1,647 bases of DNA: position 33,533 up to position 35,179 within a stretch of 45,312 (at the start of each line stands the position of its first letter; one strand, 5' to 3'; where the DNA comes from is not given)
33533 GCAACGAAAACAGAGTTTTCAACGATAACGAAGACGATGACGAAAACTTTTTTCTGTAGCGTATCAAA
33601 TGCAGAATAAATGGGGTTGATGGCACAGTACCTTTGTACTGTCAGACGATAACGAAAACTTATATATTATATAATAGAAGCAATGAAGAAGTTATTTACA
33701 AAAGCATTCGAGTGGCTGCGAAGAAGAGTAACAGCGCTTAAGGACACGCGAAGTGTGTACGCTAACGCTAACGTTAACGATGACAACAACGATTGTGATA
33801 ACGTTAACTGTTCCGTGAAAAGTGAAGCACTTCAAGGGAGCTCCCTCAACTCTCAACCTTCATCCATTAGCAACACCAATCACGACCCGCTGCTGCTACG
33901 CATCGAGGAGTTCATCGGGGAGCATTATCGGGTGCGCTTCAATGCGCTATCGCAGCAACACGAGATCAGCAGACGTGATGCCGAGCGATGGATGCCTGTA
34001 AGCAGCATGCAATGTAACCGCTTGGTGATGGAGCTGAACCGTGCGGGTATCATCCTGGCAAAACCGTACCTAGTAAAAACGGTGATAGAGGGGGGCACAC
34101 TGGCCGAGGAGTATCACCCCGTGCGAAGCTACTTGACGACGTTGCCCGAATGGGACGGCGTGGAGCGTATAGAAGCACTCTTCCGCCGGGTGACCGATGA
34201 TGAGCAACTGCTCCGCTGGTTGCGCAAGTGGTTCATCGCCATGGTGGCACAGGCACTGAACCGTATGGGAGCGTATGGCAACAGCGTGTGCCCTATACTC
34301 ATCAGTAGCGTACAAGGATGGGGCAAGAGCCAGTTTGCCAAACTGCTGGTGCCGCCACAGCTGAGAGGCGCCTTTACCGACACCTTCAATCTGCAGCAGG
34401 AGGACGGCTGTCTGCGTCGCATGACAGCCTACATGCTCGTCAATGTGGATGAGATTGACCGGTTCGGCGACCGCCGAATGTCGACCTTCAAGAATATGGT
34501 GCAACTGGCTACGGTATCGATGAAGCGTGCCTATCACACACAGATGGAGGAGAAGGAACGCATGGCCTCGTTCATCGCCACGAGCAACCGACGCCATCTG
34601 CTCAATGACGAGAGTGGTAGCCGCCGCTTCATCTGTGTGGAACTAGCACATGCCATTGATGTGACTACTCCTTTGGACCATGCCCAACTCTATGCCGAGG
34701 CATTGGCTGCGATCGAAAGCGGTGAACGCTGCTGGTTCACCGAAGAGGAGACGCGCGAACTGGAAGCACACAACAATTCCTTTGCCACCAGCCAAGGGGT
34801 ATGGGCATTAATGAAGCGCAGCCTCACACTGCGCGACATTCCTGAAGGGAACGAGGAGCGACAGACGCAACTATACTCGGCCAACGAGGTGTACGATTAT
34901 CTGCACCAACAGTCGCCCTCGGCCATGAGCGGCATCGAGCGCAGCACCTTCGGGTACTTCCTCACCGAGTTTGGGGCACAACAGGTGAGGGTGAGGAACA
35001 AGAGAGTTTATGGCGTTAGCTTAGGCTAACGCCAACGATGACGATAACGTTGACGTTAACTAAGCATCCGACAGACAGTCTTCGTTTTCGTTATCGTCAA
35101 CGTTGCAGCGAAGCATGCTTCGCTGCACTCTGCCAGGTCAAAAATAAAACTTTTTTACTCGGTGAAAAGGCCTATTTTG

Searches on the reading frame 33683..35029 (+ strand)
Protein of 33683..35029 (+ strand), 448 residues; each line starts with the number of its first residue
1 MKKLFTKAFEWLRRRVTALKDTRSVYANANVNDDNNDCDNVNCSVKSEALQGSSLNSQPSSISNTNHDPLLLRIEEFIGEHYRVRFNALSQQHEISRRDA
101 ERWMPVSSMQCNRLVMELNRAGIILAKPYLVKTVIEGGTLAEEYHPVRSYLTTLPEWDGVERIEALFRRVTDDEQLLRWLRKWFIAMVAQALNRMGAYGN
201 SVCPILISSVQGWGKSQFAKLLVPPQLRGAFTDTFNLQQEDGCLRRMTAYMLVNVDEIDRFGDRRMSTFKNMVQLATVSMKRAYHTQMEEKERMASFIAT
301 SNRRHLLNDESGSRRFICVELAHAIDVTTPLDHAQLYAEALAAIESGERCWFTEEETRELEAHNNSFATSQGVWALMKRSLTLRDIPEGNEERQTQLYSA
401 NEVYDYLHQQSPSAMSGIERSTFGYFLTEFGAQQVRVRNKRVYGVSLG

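Call 7: search_protein_families(library=pfam, proteins=[window:33683-35029:+], max_evalue=0.01)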
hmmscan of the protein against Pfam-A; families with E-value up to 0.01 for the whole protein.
window:33683-35029:+ (448 aa): 3 families
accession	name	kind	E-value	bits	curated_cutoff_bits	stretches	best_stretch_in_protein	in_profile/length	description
PF05272.17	VapE-like_dom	-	8.7e-32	110.8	25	1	152-367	2-215/217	Virulence-associated protein E-like domain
PF12990.12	DUF3874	-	1.4e-08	35.4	28.3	1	391-443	17-69/71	Domain of unknonw function from B. Theta Gene description (DUF3874)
PF19263.5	DUF5906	-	1.3e-07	32.6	27.6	1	207-315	2-114/114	Family of unknown function (DUF5906)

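Call 11: find_homologous_proteins(query=window:33683-35029:+, max_evalue=1e-10)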
Query window:33683-35029:+ (448 aa): 911 proteins with E <= 1e-10 among 6292 candidates; the best 120 are listed.
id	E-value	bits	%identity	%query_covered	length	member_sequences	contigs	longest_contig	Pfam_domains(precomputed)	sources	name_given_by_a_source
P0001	4.3e-263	891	87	100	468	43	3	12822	PF19263.6,PF05272.18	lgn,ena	-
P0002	3.2e-255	865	83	100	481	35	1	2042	PF19263.6,PF05272.18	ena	-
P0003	2.1e-238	809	78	100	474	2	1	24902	PF19263.6,PF05272.18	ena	-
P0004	3.0e-238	809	80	100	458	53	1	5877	PF19263.6,PF05272.18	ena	-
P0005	1.1e-230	784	87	89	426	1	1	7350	PF19263.6,PF05272.18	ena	-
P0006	1.6e-229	780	89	85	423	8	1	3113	PF19263.6,PF05272.18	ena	-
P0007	7.2e-229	778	75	100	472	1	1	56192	PF19263.6,PF05272.18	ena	-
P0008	8.1e-224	761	74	100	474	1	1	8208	PF19263.6,PF05272.18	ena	-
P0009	3.7e-223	759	76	96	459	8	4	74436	PF19263.6,PF05272.18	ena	-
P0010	4.7e-221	752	73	100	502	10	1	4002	PF19263.6,PF05272.18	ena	-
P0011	6.9e-215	732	71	100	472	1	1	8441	PF19263.6,PF05272.18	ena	-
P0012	8.2e-215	732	69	100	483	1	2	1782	PF19263.6,PF05272.18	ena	-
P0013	1.1e-214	731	70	100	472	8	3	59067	PF19263.6,PF05272.18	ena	-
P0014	1.5e-214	731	71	100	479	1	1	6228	PF19263.6,PF05272.18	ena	-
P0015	8.7e-214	728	73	100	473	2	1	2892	PF19263.6,PF05272.18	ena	-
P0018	4.2e-212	723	75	97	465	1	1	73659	PF19263.6,PF05272.18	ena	-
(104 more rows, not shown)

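Call 13: find_related_loci(query=window:33683-35029:+, collection=genome_contigs, flank=5000)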
Query window:33683-35029:+ (448 aa) in genome_contigs; peptide patterns used: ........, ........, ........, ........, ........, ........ (x = any residue, [..] = any of these).
42 stretches matched a pattern; 21 encode a relative of the query (tblastn E <= 1e-3); 21 distinct loci.
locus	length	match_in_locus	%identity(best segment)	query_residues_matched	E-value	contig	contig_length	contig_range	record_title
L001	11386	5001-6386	73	1-445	0e+0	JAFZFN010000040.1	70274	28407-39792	MAG: Bacteroidaceae bacterium isolate RGIG7720 Water_buffalos_Rectum-3__c495924, whole genome shotgun sequence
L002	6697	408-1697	65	1-445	0e+0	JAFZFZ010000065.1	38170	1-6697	MAG: Bacteroidaceae bacterium isolate RGIG7732 Water_buffalos_Rectum-3__c312933, whole genome shotgun sequence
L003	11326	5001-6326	64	1-447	0e+0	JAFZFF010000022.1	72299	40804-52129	MAG: Bacteroidaceae bacterium isolate RGIG7712 Water_buffalos_Rectum-3__c96035, whole genome shotgun sequence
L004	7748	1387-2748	61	1-445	0e+0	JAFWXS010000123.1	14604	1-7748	MAG: Bacteroidaceae bacterium isolate RGIG6166 Sheep_Rectum-1__c868270, whole genome shotgun sequence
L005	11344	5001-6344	60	1-447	0e+0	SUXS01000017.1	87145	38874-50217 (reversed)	MAG: Bacteroidales bacterium isolate SIG130 NODE_1361_length_87145_cov_17.360328, whole genome shotgun sequence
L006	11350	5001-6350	60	1-447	0e+0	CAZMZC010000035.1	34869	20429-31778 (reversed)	MAG TPA_asm: uncultured Bacteroidaceae bacterium isolate SRP315200_co1_459 genome assembly, contig: NODE_1637_length_348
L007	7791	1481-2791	59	1-447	2e-179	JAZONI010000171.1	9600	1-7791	MAG: Bacteroidaceae bacterium isolate T1900045640_YK20190334.MAGScoT_cleanbin_000053 SGB_8129_k141_1218322, whole genome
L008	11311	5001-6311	60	1-445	1e-178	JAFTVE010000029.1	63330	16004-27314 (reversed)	MAG: Bacteroidaceae bacterium isolate RGIG4179 Roe_deer_Colon-2__c1637, whole genome shotgun sequence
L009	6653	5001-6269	59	1-447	1e-178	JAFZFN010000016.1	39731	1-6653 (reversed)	MAG: Bacteroidaceae bacterium isolate RGIG7720 Water_buffalos_Rectum-3__c241525, whole genome shotgun sequence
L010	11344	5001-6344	59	1-447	0e+0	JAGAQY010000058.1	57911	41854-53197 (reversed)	MAG: Bacteroidaceae bacterium isolate RGIG8693 Water_deer_Colon-2__c409920, whole genome shotgun sequence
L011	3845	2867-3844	71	1-329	5e-158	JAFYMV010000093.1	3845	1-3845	MAG: Bacteroidaceae bacterium isolate RGIG7234 Water_buffalos_Cecum-2__c456107, whole genome shotgun sequence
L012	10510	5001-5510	80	1-447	4e-68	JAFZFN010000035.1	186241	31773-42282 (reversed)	MAG: Bacteroidaceae bacterium isolate RGIG7720 Water_buffalos_Rectum-3__c427077, whole genome shotgun sequence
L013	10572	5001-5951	28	131-444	4e-29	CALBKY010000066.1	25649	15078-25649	MAG TPA_asm: uncultured Bacteroidales bacterium isolate SRR1747047_bin.50_CONCOCT_v1.1_MAG genome assembly, contig: ERZ8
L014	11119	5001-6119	27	76-436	3e-28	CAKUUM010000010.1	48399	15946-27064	MAG: uncultured Bacteroidales bacterium isolate REFINED_METABAT215_TOP10_CONTIGS_1500_ASSEMBLY_K77_MERGED__Hadza_PheChl_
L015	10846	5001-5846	28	155-444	5e-28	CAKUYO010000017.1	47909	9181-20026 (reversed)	MAG: uncultured Bacteroidales bacterium isolate REFINED_METABAT215_TOP10_CONTIGS_1500_ASSEMBLY_K77_MERGED__Hadza_MoBio_h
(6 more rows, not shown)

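Call 16: find_encoding_contigs(protein=P0001, flank=6000, max_places=4)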
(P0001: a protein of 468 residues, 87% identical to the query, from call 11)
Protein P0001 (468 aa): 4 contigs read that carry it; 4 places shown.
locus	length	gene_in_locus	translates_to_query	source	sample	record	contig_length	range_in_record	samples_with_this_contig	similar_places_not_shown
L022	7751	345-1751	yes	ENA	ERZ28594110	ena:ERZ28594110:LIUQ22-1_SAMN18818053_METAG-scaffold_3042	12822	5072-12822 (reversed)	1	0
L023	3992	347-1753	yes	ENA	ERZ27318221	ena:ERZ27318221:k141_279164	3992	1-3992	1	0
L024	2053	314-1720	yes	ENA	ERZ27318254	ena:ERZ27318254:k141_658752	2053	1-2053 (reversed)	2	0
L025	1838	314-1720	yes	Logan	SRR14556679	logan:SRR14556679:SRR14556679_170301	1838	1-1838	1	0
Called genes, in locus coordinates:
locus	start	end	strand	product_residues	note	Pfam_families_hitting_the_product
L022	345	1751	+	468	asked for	PF05272:VapE-like_dom, PF19263:DUF5906 (weak)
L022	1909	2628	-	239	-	PF13367:PrsW-protease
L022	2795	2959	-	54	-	PF00301:Rubredoxin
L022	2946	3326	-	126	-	PF00085:Thioredoxin, PF14595:Thioredoxin_9 (faint), PF13098:Thioredoxin_2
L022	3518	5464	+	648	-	PF01751:Toprim, PF01131:Topoisom_bac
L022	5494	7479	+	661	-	PF07676:PD40 (weak), PF00691:OmpA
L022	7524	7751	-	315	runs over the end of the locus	PF13444:Acetyltransf_5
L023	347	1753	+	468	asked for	PF05272:VapE-like_dom, PF19263:DUF5906 (weak)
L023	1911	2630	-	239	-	PF13367:PrsW-protease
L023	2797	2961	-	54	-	PF00301:Rubredoxin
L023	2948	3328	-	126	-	PF00085:Thioredoxin, PF14595:Thioredoxin_9 (faint), PF13098:Thioredoxin_2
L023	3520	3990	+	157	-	?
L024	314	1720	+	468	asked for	PF05272:VapE-like_dom, PF19263:DUF5906 (weak)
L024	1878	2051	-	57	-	?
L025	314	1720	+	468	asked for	PF05272:VapE-like_dom, PF19263:DUF5906 (weak)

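Call 17: find_encoding_contigs(protein=P0003, flank=6000, max_places=3)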
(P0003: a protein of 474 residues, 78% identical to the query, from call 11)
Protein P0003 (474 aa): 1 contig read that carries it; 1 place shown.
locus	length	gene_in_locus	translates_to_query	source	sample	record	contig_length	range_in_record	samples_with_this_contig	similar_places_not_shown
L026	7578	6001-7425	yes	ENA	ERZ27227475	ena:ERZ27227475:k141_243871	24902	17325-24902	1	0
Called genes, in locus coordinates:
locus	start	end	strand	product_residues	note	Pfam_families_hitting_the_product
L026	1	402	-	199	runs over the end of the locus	PF00009:GTP_EFTU (faint), PF00350:Dynamin_N (faint), PF00735:Septin (faint), PF01926:MMR_HSR1, PF02421:FeoB_N (faint), PF03193:RsgA_GTPase (faint), PF04548:AIG1 (weak), PF08477:Roc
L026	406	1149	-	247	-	-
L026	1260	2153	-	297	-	-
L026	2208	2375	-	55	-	-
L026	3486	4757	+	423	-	PF13173:AAA_14, PF13635:DUF4143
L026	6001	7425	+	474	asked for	PF05272:VapE-like_dom, PF19263:DUF5906 (weak)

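Call 20: search_protein_families(library=pfam, proteins=[L005:3437-4060:-, L001:3907-4539:-, L003:3949-4590:-, L004:352-972:-], max_evalue=0.1)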
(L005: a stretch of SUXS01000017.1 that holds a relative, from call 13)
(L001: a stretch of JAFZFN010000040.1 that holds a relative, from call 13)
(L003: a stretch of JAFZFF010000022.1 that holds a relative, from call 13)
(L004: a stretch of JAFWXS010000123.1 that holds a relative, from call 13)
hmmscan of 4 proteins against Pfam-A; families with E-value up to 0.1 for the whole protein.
L005:3437-4060:- (207 aa): 7 families
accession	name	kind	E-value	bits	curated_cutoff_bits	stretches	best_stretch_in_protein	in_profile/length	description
PF18291.6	HU-HIG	-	6.9e-20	71.8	26.2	1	28-134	19-124/125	HU domain fused to wHTH, Ig, or Glycine-rich motif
PF00216.26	Bac_DNA_binding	-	8.4e-05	23.2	22.4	1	44-128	4-89/90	Bacterial DNA-binding protein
PF14908.11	HU-CCDC81_euk_1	-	0.00059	20.3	26.1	1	53-128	16-85/89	CCDC81 eukaryotic HU domain 1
PF08220.18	HTH_DeoR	-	0.015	15.5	21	1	150-191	3-44/57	DeoR-like helix-turn-helix domain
PF18175.6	HU-CCDC81_bac_2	-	0.025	14.9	35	0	71-93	28-50/70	CCDC81-like prokaryotic HU domain 2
PF01399.33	PCI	-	0.036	14.7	22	0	142-191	20-69/84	PCI domain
PF09012.17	FeoC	-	0.067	13.8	21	0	152-192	5-45/69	FeoC like transcriptional regulator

L001:3907-4539:- (210 aa): 4 families
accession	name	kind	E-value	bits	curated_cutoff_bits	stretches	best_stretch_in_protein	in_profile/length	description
PF18291.6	HU-HIG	-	8.7e-27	94.1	26.2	1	13-133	3-121/125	HU domain fused to wHTH, Ig, or Glycine-rich motif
PF00216.26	Bac_DNA_binding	-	1.9e-06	28.4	22.4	1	45-115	2-71/90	Bacterial DNA-binding protein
PF14908.11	HU-CCDC81_euk_1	-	0.00022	21.7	26.1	1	58-121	18-76/89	CCDC81 eukaryotic HU domain 1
PF18175.6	HU-CCDC81_bac_2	-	0.046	14.1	35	0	49-96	3-50/70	CCDC81-like prokaryotic HU domain 2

L003:3949-4590:- (213 aa): 6 families
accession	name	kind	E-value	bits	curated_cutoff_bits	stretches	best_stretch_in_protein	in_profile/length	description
PF18291.6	HU-HIG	-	1.6e-21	77.1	26.2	1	13-135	3-122/125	HU domain fused to wHTH, Ig, or Glycine-rich motif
PF00216.26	Bac_DNA_binding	-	2.4e-07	31.4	22.4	1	45-131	2-89/90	Bacterial DNA-binding protein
PF18967.5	PycTM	-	0.021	15.7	27.2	1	147-187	56-96/107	Pycsar effector protein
PF14908.11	HU-CCDC81_euk_1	-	0.054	14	26.1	1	59-111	19-57/89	CCDC81 eukaryotic HU domain 1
PF00769.24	ERM_C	-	0.096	13.6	23.4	0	51-101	7-55/77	Ezrin/radixin/moesin family C terminal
PF18289.6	HU-CCDC81_euk_2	-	0.097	13.1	26.1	0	52-96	9-55/75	CCDC81 eukaryotic HU domain 2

L004:352-972:- (206 aa): 5 families
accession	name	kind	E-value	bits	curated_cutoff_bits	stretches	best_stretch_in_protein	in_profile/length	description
PF18291.6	HU-HIG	-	5.4e-19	68.9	26.2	1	29-135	19-124/125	HU domain fused to wHTH, Ig, or Glycine-rich motif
PF00216.26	Bac_DNA_binding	-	2.1e-05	25.1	22.4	1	45-127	4-87/90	Bacterial DNA-binding protein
PF08279.18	HTH_11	-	0.026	14.8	25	1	154-193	7-46/55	HTH domain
PF14908.11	HU-CCDC81_euk_1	-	0.058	13.9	26.1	1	53-128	13-84/89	CCDC81 eukaryotic HU domain 1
PF18175.6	HU-CCDC81_bac_2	-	0.063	13.6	35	0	72-94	28-50/70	CCDC81-like prokaryotic HU domain 2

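Call 31: find_encoding_contigs(protein=window:33683-35029:+, flank=3000, max_places=6)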
Protein window:33683-35029:+ (448 aa): 5 contigs read that carry it; 2 places shown.
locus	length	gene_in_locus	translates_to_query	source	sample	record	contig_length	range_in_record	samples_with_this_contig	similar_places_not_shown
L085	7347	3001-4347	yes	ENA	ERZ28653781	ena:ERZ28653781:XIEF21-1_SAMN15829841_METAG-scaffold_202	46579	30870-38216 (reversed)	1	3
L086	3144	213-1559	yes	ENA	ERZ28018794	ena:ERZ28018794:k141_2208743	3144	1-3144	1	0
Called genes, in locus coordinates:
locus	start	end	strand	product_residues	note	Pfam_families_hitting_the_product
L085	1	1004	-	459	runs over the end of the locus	PF01225:Mur_ligase, PF08245:Mur_ligase_M, PF02875:Mur_ligase_C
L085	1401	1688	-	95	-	-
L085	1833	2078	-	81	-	-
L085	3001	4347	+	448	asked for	PF05272:VapE-like_dom, PF19263:DUF5906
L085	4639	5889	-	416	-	PF01098:FTSW_RODA_SPOVE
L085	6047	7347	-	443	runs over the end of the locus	PF21377:MurD_N, PF21799:MurD-like_N, PF08245:Mur_ligase_M, PF02875:Mur_ligase_C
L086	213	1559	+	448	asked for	PF05272:VapE-like_dom, PF19263:DUF5906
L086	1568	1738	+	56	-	-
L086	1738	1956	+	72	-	-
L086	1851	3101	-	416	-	PF01098:FTSW_RODA_SPOVE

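Call 32: find_encoding_contigs(protein=P0005, flank=4000, max_places=3)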
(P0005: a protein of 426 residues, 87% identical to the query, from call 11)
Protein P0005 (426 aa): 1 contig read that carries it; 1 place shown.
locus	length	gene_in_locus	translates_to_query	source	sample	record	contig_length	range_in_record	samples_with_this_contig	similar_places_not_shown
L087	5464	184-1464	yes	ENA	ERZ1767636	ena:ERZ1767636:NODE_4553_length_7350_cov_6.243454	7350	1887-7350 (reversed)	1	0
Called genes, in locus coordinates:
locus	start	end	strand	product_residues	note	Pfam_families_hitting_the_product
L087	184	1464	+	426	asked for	PF05272:VapE-like_dom, PF19263:DUF5906 (weak)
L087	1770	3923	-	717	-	PF01642:MM_CoA_mutase, PF02310:B12-binding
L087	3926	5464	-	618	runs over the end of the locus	PF01642:MM_CoA_mutase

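Call 33: find_encoding_contigs(protein=P0004, flank=4000, max_places=3)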
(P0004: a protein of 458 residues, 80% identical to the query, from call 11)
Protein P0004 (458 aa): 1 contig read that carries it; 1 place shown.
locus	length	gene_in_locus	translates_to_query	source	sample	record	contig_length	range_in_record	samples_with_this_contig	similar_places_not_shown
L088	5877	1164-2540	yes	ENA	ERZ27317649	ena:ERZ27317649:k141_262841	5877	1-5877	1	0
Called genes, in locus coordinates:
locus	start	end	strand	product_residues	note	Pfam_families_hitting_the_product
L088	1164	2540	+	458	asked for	PF05272:VapE-like_dom, PF19263:DUF5906 (weak)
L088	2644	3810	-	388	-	PF01757:Acyl_transf_3 (faint), PF04235:DUF418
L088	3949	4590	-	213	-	PF00702:Hydrolase, PF12710:HAD, PF13419:HAD_2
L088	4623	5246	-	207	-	PF14681:UPRTase, PF00156:Pribosyltran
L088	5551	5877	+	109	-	?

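Call 35: search_protein_families(library=ncbifam, proteins=[window:33683-35029:+, L005:3437-4060:-], max_evalue=0.01)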
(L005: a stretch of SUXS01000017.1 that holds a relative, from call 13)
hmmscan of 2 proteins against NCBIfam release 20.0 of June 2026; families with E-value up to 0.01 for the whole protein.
window:33683-35029:+ (448 aa): 0 families

L005:3437-4060:- (207 aa): 1 family
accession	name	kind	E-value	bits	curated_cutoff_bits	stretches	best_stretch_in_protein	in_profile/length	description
TIGR01201.1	HU_rel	subfamily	3.7e-11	43.2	68.6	1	38-133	28-124/170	HU family DNA-binding protein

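Call 36: search_protein_families(library=phrogs, proteins=[window:33683-35029:+, L005:3437-4060:-], max_evalue=0.001)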
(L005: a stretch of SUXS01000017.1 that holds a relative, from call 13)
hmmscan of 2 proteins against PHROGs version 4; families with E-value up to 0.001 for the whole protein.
window:33683-35029:+ (448 aa): 7 families
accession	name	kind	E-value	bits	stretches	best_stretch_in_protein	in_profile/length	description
phrog_1313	-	DNA, RNA and nucleotide metabolism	1.5e-39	137.4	1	84-404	172-506/568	DNA helicase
phrog_256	-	DNA, RNA and nucleotide metabolism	1.4e-27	97.6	1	113-381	434-701/798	DNA helicase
phrog_15962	-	DNA, RNA and nucleotide metabolism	6.7e-24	85.1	1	132-374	477-726/835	DNA primase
phrog_16593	-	DNA, RNA and nucleotide metabolism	1.2e-22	81.1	1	113-352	470-709/823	DNA primase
phrog_2249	-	DNA, RNA and nucleotide metabolism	8.6e-19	68.7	1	124-366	457-690/802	DNA primase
phrog_36873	-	DNA, RNA and nucleotide metabolism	1.5e-12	47.1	1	83-371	436-714/1082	DNA helicase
phrog_4630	-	DNA, RNA and nucleotide metabolism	1.8e-07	31.2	1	152-319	191-363/581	DNA primase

L005:3437-4060:- (207 aa): 2 families
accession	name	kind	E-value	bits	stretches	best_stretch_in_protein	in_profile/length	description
phrog_379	-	DNA, RNA and nucleotide metabolism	4.2e-05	24.1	1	42-132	31-122/138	DNA binding protein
phrog_142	-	moron, auxiliary metabolic gene and host takeover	0.00062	20.9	0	148-195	13-60/116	Ren-like exclusion protein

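Call 37: search_protein_families(library=padloc, proteins=[window:33683-35029:+, L005:3437-4060:-], max_evalue=0.01)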
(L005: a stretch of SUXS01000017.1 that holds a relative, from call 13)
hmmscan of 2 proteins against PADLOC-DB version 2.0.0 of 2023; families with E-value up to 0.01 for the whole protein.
window:33683-35029:+ (448 aa): 0 families

L005:3437-4060:- (207 aa): 0 families

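Call 39: find_encoding_contigs(protein=P0007, flank=4000, max_places=3)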
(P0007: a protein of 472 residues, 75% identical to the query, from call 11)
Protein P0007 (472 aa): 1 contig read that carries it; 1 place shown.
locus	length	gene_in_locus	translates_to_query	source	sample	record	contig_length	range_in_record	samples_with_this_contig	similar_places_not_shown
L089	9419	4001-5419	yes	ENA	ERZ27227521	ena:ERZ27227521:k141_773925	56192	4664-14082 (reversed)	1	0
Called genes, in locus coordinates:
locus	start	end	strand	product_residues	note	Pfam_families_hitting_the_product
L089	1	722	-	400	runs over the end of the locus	PF14903:WG_beta_rep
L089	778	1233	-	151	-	PF01451:LMWPc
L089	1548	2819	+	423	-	PF13173:AAA_14, PF13635:DUF4143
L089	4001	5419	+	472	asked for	PF05272:VapE-like_dom, PF19263:DUF5906 (weak)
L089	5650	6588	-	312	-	-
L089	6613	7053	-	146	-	-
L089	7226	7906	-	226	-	PF00481:PP2C, PF13672:PP2C_2, PF07228:SpoIIE (weak)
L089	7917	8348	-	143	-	-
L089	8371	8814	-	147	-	PF08837:DUF1810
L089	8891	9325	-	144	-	PF06803:DUF1232 (weak)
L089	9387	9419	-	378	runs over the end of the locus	PF13306:LRR_5, PF13855:LRR_8 (faint), PF13306:LRR_5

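Call 40: find_encoding_contigs(protein=P0009, flank=4000, max_places=4)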
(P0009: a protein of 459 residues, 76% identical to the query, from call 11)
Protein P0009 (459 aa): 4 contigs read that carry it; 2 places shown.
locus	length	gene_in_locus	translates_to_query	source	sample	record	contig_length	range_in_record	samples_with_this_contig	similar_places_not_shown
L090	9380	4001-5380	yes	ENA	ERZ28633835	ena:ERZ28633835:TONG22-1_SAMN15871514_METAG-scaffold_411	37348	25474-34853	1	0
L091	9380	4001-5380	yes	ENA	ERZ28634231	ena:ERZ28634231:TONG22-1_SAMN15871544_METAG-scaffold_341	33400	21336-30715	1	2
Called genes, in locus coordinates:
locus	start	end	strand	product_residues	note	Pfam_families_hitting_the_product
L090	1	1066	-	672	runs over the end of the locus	-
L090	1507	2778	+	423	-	PF13173:AAA_14, PF13635:DUF4143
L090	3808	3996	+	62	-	-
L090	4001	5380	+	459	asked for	PF05272:VapE-like_dom, PF19263:DUF5906 (weak)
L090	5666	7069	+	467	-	-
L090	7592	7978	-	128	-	PF02310:B12-binding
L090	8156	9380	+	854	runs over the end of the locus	PF02837:Glyco_hydro_2_N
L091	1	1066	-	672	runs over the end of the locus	-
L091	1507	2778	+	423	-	PF13173:AAA_14, PF13635:DUF4143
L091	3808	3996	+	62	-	-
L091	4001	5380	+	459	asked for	PF05272:VapE-like_dom, PF19263:DUF5906 (weak)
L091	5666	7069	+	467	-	-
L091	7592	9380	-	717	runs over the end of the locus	PF01642:MM_CoA_mutase, PF02310:B12-binding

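Call 41: find_encoding_contigs(protein=P0018, flank=4000, max_places=3)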
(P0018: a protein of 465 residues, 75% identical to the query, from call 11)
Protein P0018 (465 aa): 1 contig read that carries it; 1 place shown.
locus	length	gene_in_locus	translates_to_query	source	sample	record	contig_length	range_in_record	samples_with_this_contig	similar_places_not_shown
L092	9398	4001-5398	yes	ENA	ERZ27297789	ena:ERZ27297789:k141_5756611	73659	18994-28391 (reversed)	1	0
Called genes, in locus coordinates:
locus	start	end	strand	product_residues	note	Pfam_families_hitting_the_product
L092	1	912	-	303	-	PF01180:DHO_dh, PF01207:Dus, PF03060:NMO (weak)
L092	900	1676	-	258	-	PF10418:DHODB_Fe-S_bind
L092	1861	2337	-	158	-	PF04073:tRNA_edit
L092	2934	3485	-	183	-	PF18291:HU-HIG, PF00216:Bac_DNA_binding (weak)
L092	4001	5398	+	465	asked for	PF05272:VapE-like_dom, PF19263:DUF5906 (weak)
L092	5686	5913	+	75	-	PF12668:DUF3791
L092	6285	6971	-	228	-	-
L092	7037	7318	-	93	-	-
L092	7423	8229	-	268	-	PF01145:Band_7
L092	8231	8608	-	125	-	-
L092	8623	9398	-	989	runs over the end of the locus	PF00690:Cation_ATPase_N, PF00122:E1-E2_ATPase, PF00702:Hydrolase, PF13246:Cation_ATPase, PF00689:Cation_ATPase_C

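Call 49: search_dna_similar(query=window:33683-35029:+, collection=plasmids, mode=protein, max_rows=12)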
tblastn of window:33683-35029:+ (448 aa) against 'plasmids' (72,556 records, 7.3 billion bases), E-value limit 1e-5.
Records with a match: 53; places in all: 57; records where one place covers at least 80% of the query: 13.
Best place of each record, by identity: <60% 53.
By first word of the organism name: Phocaeicola 7; Bacteroides 7; Apilactobacillus 6; Subdoligranulum 3; Staphylococcus 3; Parabacteroides 2; Prevotella 2; Corynebacterium 2; Enterobacter 2; Arsenophonus 2; and 15 more.
By predicted mobility (MOB-suite, as given by PLSDB): non-mobilizable 50; mobilizable 2; conjugative 1.
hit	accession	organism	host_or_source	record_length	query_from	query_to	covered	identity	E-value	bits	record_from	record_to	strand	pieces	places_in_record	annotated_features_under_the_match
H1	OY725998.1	Phocaeicola massiliensis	-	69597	70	445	84%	35.6%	3e-66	237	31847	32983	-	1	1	record has no annotation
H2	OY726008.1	Phocaeicola massiliensis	-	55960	70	445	84%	35.5%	6e-65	233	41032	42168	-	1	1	record has no annotation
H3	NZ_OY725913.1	Bacteroides finegoldii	-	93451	74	445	83%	35.6%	7e-65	233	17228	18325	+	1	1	DUF3874 domain-containing protein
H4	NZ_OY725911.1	Bacteroides finegoldii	-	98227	74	445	83%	35.5%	1e-63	229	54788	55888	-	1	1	VapE domain-containing protein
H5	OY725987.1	Phocaeicola massiliensis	-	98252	70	445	84%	34.1%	2e-61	223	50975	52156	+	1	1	record has no annotation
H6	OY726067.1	Phocaeicola massiliensis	-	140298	70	445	84%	33.4%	5e-61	222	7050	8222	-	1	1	none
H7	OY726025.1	Phocaeicola massiliensis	-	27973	70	445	84%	33.3%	7e-60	218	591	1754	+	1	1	record has no annotation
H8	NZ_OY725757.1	Parabacteroides distasonis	-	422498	72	445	83%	33.4%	5e-54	201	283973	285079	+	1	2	BT4734/BF3469 family protein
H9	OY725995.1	Phocaeicola massiliensis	-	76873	70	445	84%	33.0%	9e-62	224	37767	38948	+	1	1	record has no annotation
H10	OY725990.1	Phocaeicola massiliensis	-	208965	68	445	84%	32.0%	1e-60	221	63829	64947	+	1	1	record has no annotation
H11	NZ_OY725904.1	Bacteroides finegoldii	-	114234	70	445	84%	30.8%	1e-47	182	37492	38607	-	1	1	BT4734/BF3469 family protein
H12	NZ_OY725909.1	Bacteroides finegoldii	-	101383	70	445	84%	30.7%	3e-49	187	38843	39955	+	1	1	BT4734/BF3469 family protein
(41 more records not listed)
